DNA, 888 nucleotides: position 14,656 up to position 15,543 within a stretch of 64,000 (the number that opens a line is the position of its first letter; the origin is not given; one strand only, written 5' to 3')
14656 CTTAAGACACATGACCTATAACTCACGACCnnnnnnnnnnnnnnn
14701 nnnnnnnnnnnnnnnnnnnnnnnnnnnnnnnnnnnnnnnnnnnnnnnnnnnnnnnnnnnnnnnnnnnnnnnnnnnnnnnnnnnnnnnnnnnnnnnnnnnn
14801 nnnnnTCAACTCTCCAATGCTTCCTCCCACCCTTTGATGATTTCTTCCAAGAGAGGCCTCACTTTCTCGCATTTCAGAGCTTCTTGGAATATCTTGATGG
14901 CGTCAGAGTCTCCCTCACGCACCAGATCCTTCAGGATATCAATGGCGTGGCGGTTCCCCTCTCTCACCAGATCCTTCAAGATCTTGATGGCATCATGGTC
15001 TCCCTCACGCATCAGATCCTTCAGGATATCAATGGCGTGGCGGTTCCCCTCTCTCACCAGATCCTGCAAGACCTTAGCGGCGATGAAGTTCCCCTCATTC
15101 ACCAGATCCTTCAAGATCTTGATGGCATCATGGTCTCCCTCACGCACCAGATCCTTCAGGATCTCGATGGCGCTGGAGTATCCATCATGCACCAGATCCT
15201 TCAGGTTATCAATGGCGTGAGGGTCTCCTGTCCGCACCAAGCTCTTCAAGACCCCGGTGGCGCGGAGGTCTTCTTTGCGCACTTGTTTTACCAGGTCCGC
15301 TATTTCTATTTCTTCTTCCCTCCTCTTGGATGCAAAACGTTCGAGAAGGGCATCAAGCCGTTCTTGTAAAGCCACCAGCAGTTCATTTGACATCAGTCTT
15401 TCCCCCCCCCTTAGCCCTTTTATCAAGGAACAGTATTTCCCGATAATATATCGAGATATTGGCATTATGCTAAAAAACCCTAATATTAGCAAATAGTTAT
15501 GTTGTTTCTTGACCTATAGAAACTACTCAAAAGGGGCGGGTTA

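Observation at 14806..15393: Tandem-repeat protein built from ~8 copies of a 15-aa helix unit (90-nt DNA period) in a GC-rich island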

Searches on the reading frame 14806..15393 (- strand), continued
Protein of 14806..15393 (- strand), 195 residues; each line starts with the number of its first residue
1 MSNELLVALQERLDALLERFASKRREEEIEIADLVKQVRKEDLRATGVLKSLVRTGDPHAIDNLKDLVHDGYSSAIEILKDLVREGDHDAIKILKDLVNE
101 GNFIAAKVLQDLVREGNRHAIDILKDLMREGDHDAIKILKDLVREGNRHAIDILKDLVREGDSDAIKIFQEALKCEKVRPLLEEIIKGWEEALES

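Call 30: search_protein_families(library=ncbifam, proteins=[window:14806-15393:-, P0003, P0010, P0016, P0064, P0074], max_evalue=0.01)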
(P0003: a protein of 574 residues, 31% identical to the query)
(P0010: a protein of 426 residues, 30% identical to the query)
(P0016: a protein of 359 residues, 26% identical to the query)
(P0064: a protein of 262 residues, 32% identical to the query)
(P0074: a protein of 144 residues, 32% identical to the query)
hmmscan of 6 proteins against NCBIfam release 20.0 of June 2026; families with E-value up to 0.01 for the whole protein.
window:14806-15393:- (195 aa): 6 families
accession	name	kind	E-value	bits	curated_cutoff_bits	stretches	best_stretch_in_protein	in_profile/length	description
NF040509.1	Lacto_palin_RPT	domain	7.1e-06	26.1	24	0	155-166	12-23/40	translation of Lactobacillus palindromic repeat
TIGR03504.1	FimV_Cterm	subfamily_domain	0.00024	21.1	30.65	0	73-89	16-32/44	FimV/HubP family polar landmark protein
NF006068.0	PRK08210.1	equivalog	0.00028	20.2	474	0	25-83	16-74/405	aspartate kinase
NF011391.0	PRK14816.1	equivalog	0.0028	17.3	283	0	137-175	25-63/196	NADH-quinone oxidoreductase subunit B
NF006256.0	PRK08404.1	equivalog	0.0036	17.5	107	0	125-172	27-74/103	V-type ATP synthase subunit H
NF011021.0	PRK14450.1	equivalog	0.0043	17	109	0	157-192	45-80/91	acylphosphatase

P0003 (574 aa): 0 families

P0010 (426 aa): 1 family
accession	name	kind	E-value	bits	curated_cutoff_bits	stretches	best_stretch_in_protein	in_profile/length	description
TIGR01630.1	psiM2_ORF9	equivalog_domain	0.0024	18.4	41.65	0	363-407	55-99/142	phage terminase large subunit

P0016 (359 aa): 0 families

P0064 (262 aa): 1 family
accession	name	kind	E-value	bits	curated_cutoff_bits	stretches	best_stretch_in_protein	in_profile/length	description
NF050802.1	AspChtxCcaA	equivalog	0.0052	15.2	1300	1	108-160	565-622/700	aspartate chemotaxis receptor CcaA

P0074 (144 aa): 1 family
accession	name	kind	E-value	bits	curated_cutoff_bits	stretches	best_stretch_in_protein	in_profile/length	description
NF011017.0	PRK14445.1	equivalog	0.002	18.4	97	0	61-101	39-79/92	acylphosphatase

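Call 31: list_cluster_members(proteins=[P0001, P0002, P0003, P0004, P0005, P0010, P0016, P0064, P0074, P0045])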
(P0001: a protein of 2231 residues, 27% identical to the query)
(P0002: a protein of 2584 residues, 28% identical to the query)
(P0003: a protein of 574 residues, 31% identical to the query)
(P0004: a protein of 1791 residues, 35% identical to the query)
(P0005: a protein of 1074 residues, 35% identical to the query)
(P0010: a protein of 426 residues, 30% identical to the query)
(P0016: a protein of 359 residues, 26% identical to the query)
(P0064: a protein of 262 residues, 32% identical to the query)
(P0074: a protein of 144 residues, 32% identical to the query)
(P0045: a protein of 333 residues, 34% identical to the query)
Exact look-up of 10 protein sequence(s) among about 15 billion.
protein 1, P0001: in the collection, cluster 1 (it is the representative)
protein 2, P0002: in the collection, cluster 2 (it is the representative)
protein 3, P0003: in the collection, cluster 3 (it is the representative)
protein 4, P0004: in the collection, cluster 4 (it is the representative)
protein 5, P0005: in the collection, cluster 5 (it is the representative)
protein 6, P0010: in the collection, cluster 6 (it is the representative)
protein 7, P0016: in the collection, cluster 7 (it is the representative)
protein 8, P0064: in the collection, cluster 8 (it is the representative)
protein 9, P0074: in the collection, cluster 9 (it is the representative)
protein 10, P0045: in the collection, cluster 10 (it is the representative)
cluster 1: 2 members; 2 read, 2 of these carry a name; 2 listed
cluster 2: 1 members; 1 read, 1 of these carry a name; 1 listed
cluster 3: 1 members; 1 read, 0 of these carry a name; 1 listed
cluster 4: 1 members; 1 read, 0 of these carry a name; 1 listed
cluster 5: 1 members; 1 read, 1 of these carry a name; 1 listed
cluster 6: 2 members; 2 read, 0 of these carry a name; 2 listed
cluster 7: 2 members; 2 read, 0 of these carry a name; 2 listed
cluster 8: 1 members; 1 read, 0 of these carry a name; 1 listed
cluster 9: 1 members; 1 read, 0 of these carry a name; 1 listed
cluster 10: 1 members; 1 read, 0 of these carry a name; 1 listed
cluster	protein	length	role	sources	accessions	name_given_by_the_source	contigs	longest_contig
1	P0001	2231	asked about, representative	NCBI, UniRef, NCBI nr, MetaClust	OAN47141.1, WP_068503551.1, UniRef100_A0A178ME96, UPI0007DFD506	hypothetical protein [Magnetospirillum moscoviense] | Uncharacterized protein n=1 Tax=Magnetospirillum moscoviense TaxID=1437059 ... | status=active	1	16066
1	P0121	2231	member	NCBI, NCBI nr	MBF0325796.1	MAG: hypothetical protein HQL42_12105 [Alphaproteobacteria bacterium] | hypothetical protein [Alphaproteobacteria bacterium]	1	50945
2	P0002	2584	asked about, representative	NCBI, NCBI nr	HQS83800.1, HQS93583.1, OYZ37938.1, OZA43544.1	MAG: hypothetical protein B7Y25_02670 [Alphaproteobacteria bacterium 16-39-46]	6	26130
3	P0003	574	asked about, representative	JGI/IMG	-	-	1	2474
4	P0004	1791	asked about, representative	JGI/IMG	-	-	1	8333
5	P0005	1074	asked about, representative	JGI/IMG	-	HEAT repeat protein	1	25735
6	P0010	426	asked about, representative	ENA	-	-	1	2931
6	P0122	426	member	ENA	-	-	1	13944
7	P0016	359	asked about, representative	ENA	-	-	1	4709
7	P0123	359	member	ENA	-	-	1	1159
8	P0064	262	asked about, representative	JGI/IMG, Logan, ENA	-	-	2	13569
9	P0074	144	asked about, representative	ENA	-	-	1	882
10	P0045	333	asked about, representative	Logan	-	-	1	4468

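Call 33: find_related_loci(query=window:14806-15393:-, collection=genome_contigs, flank=8000)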
Query window:14806-15393:- (195 aa) in genome_contigs; peptide patterns used: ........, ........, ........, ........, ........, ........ (x = any residue, [..] = any of these).
242 stretches matched a pattern, but none encodes a relative of the query by tblastn (E <= 1e-3).

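Call 34: find_related_loci(query=window:14806-15393:-, collection=metagenome_contigs, flank=8000)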
Query window:14806-15393:- (195 aa) in metagenome_contigs; peptide patterns used: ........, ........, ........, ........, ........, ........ (x = any residue, [..] = any of these).
445 stretches matched a pattern, but none encodes a relative of the query by tblastn (E <= 1e-3).

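Call 42: search_protein_families(library=pfam, alignment_id=A2, max_evalue=0.001)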
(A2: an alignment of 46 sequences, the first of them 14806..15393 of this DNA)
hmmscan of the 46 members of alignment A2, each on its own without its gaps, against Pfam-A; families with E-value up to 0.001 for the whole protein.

A. member 1, window:14806-15393:- (195 aa): 3 families
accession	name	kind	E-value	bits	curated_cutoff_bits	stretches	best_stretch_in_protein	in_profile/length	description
PF13646.12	HEAT_2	-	5.3e-06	27.1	27.7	0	47-71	50-74/88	HEAT repeats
PF21547.3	TTI1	-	5e-05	23.6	27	0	115-145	58-88/90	TELO2-interacting protein 1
PF22284.1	DUF6961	-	0.00028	21.4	27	0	115-142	19-46/58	Family of unknown function (DUF6961)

B. families by the number of members that match (of 46 scanned): 68 families (the first 25 are shown)
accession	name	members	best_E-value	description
PF13646.12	HEAT_2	16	1.2e-90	HEAT repeats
PF03130.22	HEAT_PBS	8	7e-74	PBS lyase HEAT-like repeat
PF02985.28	HEAT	7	2e-26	HEAT repeat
PF08238.18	Sel1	6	9e-76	Sel1 repeat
PF07719.23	TPR_2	5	9.9e-22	Tetratricopeptide repeat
PF13513.12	HEAT_EZ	5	2.3e-18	HEAT-like repeat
PF14559.12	TPR_19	4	8.9e-18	Tetratricopeptide repeat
PF13432.12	TPR_16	4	9.3e-17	Tetratricopeptide repeat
PF00514.29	Arm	4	1.8e-14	Armadillo/beta-catenin-like repeat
PF11838.14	ERAP1_C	4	5.2e-12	ERAP1-like C-terminal domain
PF13428.12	TPR_14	3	1.4e-16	Tetratricopeptide repeat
PF12717.13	Cnd1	3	5.6e-14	non-SMC mitotic condensation complex subunit 1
PF13176.12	TPR_7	3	2.2e-11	Tetratricopeptide repeat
PF12895.13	ANAPC3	3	2.7e-10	Anaphase-promoting complex, cyclosome, subunit 3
PF00515.34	TPR_1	2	1.8e-14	Tetratricopeptide repeat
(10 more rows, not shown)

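Call 50: search_protein_families(library=padloc, proteins=[window:14806-15393:-], max_evalue=0.01)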
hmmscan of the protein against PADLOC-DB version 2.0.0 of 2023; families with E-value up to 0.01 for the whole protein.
window:14806-15393:- (195 aa): 0 families

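Call 51: search_protein_families(library=phrogs, proteins=[window:14806-15393:-], max_evalue=0.01)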
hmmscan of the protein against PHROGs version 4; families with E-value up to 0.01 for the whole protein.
window:14806-15393:- (195 aa): 7 families
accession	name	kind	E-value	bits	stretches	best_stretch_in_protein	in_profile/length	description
phrog_14608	-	unknown function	0.00024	22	0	89-131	7-48/81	-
phrog_15261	-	unknown function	0.00027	22.3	0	137-175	27-65/99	-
phrog_14310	-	unknown function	0.00048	21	0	22-76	56-110/147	-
phrog_6621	-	unknown function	0.0015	19.7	0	93-110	28-45/66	-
phrog_2788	-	unknown function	0.0057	17.9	0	104-123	9-28/111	-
phrog_13573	-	unknown function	0.0075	17.6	0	110-162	68-120/121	-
phrog_4253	-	unknown function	0.0083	16.8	0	28-77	44-93/243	-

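Call 65: fold_search(model_id=the predicted structure, library=viral)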
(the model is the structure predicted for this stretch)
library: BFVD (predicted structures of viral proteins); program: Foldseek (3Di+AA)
matches with E <= 10: 336; with E <= 0.001: 0
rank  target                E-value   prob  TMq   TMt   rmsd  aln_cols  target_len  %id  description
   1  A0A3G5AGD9            1.3e-02  0.80  0.18  0.10  13.3       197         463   15  Sel1 repeat family protein [Hyperionvirus sp.]
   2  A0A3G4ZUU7            1.5e-02  0.90  0.23  0.17  14.7       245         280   12  Sel1 repeat family protein [Edafosvirus sp.]
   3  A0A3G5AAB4            3.1e-02  0.97  0.26  0.24  12.8       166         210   12  Sel1 repeat family protein [Hyperionvirus sp.]
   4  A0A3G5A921            5.9e-02  0.75  0.23  0.12  11.8       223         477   12  Sel1 repeat family protein [Hyperionvirus sp.]
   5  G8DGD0                6.2e-02  0.95  0.31  0.18  11.4       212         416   21  (no name in the UniProt tables at hand)
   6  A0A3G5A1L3            6.6e-02  0.93  0.28  0.19  10.4       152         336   19  Sel1 repeat family protein [Harvfovirus sp.]
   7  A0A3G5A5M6            6.6e-02  0.89  0.24  0.18  11.7       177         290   19  Uncharacterized protein [Harvfovirus sp.]
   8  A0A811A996            7.2e-02  0.82  0.30  0.12  13.8       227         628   16  (no name in the UniProt tables at hand)
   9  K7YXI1                7.2e-02  0.75  0.23  0.18  11.4       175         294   14  Putative Sel1-like repeat-containing protein [Megavirus courdo11]
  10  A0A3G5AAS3            7.6e-02  0.69  0.23  0.21  13.3       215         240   15  Sel1 repeat family protein [Hyperionvirus sp.]
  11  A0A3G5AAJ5            8.8e-02  0.69  0.23  0.10  10.5       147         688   17  Sel1 repeat family protein [Hyperionvirus sp.]
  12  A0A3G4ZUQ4            9.2e-02  0.82  0.31  0.27  15.0       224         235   16  Uncharacterized protein [Edafosvirus sp.]
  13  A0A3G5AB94            1.2e-01  0.90  0.33  0.27  12.2       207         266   14  Sel1 repeat family protein [Hyperionvirus sp.]
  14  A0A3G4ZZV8            1.2e-01  0.54  0.23  0.12  13.5       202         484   15  Sel1 repeat family protein [Faunusvirus sp.]
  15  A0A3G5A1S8            1.2e-01  0.72  0.24  0.17  10.2       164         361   21  Sel1 repeat family protein [Harvfovirus sp.]
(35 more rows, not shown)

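Call 82: search_dna_similar(query=window:14806-15393:-, collection=phages, mode=protein, max_evalue=0.001, max_rows=10)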
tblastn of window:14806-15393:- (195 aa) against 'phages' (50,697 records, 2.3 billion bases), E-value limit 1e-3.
No match.

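Call 83: search_dna_similar(query=window:14806-15393:-, collection=plasmids, mode=protein, max_evalue=0.001, max_rows=10)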
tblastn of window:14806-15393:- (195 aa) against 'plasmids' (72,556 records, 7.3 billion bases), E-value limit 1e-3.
No match.

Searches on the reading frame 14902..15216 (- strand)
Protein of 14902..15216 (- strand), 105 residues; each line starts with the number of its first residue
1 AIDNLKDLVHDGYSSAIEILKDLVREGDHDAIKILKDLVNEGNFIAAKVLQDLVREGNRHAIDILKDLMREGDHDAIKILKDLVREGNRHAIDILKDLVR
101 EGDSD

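Call 70: find_homologous_proteins(query=A6, max_evalue=0.00001)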
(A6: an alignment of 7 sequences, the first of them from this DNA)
Query A6 (7 sequences): 3567 candidates shared short words with the query, none scored E <= 0.00001.
